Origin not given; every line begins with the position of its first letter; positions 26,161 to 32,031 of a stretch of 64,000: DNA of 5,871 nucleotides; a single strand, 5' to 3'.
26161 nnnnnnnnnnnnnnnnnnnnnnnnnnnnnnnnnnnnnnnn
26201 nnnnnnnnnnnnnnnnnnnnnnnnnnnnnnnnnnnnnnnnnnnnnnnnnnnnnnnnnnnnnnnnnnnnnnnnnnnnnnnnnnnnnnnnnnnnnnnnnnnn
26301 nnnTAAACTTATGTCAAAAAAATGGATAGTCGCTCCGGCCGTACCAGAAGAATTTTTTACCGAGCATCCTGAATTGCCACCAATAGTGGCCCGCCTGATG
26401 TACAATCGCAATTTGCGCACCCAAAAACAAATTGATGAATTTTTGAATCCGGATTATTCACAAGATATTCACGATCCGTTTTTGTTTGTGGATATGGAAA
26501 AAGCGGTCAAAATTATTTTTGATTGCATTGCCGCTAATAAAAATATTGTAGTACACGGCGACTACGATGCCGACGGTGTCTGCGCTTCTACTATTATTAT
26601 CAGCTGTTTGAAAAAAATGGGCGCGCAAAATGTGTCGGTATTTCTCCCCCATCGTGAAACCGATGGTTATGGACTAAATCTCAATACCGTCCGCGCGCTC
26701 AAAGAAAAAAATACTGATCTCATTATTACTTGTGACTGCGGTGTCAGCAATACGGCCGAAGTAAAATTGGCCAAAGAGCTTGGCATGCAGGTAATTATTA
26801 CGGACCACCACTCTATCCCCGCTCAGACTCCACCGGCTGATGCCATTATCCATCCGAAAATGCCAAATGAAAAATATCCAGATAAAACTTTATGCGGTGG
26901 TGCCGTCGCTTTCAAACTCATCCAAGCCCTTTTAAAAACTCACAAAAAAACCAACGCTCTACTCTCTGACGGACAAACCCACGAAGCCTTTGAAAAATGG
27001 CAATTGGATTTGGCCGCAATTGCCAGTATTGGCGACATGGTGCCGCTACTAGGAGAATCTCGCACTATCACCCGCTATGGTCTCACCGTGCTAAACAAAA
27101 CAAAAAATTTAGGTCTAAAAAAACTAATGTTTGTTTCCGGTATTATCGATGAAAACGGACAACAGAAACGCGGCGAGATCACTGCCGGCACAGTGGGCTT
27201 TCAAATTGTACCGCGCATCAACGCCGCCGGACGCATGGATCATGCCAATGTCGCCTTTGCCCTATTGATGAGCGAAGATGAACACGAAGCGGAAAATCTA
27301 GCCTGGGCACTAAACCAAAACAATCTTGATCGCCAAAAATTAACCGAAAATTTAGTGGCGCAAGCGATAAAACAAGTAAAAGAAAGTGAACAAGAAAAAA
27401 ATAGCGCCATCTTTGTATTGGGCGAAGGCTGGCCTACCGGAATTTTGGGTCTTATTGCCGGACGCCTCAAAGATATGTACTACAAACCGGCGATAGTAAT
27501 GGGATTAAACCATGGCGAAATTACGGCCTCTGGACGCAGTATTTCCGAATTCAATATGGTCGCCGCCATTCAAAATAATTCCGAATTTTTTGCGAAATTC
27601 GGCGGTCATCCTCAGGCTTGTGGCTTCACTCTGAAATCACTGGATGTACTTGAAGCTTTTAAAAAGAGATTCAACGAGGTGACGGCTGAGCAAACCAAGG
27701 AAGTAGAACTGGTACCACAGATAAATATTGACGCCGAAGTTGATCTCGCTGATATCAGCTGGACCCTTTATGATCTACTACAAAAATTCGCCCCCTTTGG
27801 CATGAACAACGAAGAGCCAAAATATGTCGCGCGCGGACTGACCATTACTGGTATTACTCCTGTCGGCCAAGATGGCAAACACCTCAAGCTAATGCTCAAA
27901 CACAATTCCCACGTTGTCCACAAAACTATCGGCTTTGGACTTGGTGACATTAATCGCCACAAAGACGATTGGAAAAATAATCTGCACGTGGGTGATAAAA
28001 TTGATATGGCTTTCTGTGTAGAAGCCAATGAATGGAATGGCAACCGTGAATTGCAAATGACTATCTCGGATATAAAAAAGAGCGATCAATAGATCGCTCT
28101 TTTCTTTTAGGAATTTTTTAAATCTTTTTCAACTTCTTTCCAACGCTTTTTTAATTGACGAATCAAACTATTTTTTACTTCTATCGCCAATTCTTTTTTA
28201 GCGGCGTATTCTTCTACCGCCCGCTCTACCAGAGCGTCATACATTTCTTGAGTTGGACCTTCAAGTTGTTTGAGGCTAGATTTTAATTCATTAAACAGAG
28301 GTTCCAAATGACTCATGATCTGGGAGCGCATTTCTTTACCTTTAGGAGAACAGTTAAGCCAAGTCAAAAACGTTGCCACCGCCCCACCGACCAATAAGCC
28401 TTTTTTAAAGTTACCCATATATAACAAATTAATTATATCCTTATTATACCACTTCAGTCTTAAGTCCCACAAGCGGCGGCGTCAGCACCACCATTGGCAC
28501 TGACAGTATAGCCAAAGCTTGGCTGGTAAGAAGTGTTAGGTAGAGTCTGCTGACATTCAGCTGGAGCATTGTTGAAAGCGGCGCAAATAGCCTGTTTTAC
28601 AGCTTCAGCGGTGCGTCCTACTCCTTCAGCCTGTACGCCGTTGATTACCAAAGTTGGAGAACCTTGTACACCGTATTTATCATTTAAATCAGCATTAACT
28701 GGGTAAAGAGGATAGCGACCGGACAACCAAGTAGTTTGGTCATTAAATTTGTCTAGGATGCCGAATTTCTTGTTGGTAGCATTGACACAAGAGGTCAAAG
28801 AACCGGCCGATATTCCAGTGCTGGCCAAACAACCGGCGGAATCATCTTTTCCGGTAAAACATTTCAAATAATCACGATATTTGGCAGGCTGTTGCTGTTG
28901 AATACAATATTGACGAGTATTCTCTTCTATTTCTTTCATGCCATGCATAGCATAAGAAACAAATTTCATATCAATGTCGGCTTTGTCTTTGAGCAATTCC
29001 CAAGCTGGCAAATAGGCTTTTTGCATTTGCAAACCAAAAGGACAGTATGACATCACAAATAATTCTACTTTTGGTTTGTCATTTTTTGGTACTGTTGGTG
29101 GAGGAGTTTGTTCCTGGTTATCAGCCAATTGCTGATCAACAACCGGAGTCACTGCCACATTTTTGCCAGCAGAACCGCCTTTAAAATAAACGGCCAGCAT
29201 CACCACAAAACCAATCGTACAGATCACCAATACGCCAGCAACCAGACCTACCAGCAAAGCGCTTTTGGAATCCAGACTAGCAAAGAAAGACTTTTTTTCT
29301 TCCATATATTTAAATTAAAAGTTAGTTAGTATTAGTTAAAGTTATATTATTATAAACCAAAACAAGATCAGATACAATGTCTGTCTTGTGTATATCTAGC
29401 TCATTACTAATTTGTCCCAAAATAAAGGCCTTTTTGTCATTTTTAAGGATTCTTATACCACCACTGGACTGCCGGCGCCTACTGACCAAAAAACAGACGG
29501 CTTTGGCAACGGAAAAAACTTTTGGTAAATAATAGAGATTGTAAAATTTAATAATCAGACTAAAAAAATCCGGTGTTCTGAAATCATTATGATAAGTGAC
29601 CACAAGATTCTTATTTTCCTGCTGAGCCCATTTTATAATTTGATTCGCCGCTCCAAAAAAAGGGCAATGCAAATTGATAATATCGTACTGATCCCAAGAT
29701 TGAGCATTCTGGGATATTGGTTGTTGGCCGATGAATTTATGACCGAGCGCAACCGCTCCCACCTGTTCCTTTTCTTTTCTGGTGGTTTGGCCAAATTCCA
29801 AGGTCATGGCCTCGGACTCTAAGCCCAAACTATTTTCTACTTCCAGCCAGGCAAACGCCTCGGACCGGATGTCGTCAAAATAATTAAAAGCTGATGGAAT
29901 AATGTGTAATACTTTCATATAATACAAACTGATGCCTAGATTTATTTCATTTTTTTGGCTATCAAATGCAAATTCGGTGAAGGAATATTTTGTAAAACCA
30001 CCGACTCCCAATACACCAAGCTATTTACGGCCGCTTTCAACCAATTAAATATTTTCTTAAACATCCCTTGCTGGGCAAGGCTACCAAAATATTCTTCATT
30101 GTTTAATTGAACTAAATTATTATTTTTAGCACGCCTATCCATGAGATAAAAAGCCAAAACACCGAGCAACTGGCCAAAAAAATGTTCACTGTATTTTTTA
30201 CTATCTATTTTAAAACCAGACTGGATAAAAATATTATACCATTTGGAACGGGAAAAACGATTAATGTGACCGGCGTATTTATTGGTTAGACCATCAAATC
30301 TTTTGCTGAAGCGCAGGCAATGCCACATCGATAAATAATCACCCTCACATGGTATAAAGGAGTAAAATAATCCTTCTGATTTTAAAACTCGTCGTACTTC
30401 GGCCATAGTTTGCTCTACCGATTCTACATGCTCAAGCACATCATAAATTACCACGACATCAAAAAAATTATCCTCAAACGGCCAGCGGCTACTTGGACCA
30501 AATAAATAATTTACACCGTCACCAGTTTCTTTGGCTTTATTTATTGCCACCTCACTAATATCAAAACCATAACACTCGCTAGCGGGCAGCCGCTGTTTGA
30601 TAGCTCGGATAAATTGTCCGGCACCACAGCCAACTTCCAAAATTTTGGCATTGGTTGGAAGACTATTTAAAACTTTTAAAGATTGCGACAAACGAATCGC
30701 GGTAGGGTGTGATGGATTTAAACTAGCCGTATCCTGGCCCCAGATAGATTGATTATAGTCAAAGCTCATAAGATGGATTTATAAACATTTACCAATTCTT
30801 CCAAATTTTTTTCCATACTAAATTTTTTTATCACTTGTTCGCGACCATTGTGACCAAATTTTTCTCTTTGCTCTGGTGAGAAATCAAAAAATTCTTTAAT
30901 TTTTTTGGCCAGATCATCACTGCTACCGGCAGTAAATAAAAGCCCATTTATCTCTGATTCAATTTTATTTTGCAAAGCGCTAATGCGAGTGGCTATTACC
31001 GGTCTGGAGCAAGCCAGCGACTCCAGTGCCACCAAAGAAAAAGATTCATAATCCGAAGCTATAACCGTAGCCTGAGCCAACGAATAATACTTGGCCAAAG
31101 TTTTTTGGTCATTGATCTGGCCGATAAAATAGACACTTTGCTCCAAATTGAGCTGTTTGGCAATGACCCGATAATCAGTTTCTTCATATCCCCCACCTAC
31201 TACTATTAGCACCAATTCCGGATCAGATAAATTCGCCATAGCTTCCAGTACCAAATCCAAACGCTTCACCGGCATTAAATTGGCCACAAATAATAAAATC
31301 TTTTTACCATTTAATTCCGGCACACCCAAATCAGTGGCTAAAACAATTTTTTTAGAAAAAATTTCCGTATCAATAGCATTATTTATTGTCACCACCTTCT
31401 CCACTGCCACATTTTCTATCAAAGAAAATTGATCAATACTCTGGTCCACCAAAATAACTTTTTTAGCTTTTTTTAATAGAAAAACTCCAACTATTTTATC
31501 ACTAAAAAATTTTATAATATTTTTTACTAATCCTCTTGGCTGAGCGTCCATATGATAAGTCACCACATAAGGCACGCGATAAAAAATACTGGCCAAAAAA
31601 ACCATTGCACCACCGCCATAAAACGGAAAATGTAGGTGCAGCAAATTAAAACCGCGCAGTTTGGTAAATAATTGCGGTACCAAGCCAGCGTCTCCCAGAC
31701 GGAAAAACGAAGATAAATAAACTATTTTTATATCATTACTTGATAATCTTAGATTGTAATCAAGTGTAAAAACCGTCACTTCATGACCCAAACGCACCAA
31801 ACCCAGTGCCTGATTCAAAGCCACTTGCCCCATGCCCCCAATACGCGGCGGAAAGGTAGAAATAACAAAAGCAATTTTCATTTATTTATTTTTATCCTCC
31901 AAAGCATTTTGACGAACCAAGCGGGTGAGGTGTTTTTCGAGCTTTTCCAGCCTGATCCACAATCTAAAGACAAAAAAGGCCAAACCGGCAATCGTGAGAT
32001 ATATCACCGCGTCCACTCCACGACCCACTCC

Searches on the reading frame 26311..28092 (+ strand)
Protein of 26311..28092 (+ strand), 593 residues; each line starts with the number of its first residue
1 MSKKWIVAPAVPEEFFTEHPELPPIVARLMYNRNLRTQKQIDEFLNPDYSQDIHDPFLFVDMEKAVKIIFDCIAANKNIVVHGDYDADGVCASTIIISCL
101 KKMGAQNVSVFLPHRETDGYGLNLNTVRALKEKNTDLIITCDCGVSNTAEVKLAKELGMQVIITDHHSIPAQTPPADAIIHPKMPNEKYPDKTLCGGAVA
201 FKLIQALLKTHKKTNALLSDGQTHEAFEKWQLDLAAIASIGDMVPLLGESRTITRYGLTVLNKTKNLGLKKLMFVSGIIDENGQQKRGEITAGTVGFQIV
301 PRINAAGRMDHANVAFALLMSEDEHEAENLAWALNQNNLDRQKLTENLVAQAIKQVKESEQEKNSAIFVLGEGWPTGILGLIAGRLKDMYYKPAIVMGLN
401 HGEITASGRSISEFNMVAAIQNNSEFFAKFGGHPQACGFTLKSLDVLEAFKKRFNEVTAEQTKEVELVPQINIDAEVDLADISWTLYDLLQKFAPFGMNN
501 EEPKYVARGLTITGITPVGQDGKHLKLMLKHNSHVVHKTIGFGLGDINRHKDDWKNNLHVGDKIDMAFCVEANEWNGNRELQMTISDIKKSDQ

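Call 11: search_protein_families(library=pfam, proteins=[window:26311-28092:+], max_evalue=0.0001)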
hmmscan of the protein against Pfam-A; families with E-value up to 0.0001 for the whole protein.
window:26311-28092:+ (593 aa): 3 families
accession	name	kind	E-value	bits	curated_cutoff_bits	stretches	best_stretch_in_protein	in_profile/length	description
PF17768.7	RecJ_OB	-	3.2e-26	91.9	27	1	473-587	1-107/107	RecJ OB domain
PF01368.27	DHH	-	3.6e-25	89.1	28.1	1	78-211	1-107/125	DHH family, N-terminal domain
PF02272.25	DHHA1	-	1.3e-13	51.7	25.9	1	367-459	6-101/102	DHHA1 domain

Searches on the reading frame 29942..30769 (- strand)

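Call 11: search_protein_families(library=pfam, proteins=[window:29942-30769:-], max_evalue=0.0001)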
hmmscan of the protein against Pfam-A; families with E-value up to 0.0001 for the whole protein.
window:29942-30769:- (275 aa): 8 families
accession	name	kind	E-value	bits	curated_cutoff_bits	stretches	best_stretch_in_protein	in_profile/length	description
PF08241.18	Methyltransf_11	-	6.1e-22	78.5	21.2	1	44-136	1-94/95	Methyltransferase domain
PF13489.12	Methyltransf_23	-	3.4e-19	69.6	27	1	35-190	18-163/164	Methyltransferase domain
PF13649.12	Methyltransf_25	-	1.3e-18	67.9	27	1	43-133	1-97/97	Methyltransferase domain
PF08242.18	Methyltransf_12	-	1.9e-16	61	30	1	44-135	1-98/98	Methyltransferase domain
PF13847.12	Methyltransf_31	-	8.6e-15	55.1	27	1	40-139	4-111/145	Methyltransferase domain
PF01209.24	Ubie_methyltran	-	3.1e-07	30.4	20.1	1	39-136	47-150/233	ubiE/COQ5 methyltransferase family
PF07021.18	MetW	-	4.6e-05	23.6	21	1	32-130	6-103/193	Methionine biosynthesis protein MetW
PF00891.24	Methyltransf_2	-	7.9e-05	22.5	22.3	0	30-133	54-160/210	O-methyltransferase domain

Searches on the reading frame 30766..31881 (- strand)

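Call 11: search_protein_families(library=pfam, proteins=[window:30766-31881:-], max_evalue=0.0001)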
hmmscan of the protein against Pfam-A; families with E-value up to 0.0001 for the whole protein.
window:30766-31881:- (371 aa): 6 families
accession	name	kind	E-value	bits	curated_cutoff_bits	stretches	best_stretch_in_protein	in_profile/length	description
PF00534.26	Glycos_transf_1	-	2.9e-35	121.7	26.4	1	191-348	13-171/172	Glycosyl transferases group 1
PF13692.12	Glyco_trans_1_4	-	2.3e-26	93.2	27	1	194-331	2-139/142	Glycosyl transferases group 1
PF13439.12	Glyco_transf_4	-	2e-17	64.2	28.5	1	14-173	1-169/170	Glycosyltransferase Family 4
PF13579.12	Glyco_trans_4_4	-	6.8e-11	43.2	29.7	1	15-120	1-114/158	Glycosyl transferase 4-like domain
PF13524.12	Glyco_trans_1_2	-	5.9e-08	33.2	25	1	211-364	5-143/144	Glycosyl transferase-like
PF20706.3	GT4-conflict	-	6.5e-05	22.5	26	0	192-310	196-323/385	Family 4 Glycosyltransferase in conflict systems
